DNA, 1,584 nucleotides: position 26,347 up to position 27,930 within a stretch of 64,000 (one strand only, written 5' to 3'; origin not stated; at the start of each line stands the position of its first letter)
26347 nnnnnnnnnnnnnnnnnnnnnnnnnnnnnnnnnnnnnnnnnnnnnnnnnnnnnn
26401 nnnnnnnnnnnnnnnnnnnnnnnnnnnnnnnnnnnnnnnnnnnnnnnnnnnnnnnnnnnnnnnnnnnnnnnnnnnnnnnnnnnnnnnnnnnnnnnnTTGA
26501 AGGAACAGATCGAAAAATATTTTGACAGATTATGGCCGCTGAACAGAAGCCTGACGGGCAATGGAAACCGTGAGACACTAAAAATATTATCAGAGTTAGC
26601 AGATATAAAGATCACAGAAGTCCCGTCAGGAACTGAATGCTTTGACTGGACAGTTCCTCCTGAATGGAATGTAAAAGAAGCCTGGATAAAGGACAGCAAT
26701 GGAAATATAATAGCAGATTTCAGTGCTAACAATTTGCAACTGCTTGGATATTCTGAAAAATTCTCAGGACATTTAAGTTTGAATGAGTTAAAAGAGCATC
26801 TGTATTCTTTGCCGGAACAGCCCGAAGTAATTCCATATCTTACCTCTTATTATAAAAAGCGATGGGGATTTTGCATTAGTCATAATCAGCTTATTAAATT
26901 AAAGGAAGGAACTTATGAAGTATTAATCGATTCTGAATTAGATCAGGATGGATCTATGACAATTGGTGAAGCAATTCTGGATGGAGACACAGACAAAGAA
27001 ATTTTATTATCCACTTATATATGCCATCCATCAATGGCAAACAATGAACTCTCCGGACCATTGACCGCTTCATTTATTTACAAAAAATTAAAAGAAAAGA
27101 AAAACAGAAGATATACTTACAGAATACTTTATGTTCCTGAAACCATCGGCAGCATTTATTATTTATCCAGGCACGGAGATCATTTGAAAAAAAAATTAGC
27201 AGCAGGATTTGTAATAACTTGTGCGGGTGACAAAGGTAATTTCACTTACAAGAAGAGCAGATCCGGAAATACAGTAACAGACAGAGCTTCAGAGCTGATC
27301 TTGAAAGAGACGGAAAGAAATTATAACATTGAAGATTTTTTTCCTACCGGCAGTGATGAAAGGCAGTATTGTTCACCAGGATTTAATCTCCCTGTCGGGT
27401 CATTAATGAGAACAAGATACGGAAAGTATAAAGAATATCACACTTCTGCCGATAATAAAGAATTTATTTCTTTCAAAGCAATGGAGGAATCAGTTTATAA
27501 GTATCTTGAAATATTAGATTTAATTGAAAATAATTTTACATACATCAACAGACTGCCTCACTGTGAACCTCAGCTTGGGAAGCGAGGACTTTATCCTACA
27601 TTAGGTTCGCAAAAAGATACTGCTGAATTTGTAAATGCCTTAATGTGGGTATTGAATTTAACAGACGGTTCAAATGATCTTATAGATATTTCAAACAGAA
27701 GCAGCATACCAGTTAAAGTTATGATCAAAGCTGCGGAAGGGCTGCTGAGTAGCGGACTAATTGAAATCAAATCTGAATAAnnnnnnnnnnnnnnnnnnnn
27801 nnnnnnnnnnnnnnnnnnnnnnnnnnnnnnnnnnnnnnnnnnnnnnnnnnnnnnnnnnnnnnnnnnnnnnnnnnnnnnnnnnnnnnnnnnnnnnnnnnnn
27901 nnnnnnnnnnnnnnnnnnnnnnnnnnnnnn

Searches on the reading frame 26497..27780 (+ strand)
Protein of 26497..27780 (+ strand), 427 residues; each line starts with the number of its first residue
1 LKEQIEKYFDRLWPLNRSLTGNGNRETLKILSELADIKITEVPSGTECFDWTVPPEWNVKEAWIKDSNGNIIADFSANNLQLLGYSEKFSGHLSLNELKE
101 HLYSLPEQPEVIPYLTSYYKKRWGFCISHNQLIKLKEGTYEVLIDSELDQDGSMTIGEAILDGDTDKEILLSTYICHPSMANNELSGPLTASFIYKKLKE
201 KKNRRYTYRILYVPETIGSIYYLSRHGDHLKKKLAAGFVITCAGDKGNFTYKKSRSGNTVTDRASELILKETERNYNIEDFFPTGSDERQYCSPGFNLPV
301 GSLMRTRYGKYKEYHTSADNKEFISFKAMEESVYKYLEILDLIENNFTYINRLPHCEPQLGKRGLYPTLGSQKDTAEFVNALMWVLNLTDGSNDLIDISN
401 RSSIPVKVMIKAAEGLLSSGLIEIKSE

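Call 6: search_protein_families(library=pfam, proteins=[window:26497-27780:+])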
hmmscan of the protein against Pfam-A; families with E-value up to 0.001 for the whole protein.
window:26497-27780:+ (427 aa): 3 families
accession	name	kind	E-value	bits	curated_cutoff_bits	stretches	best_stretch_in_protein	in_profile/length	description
PF16254.10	DUF4910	-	3e-100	334.6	26.6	1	9-346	4-247/247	Domain of unknown function (DUF4910)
PF09940.16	DUF2172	-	1.4e-36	125.2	27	1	56-147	1-92/92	Domain of unknown function (DUF2172)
PF16221.11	HTH_47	-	4.6e-25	87.4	27.1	1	348-423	2-77/78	winged helix-turn-helix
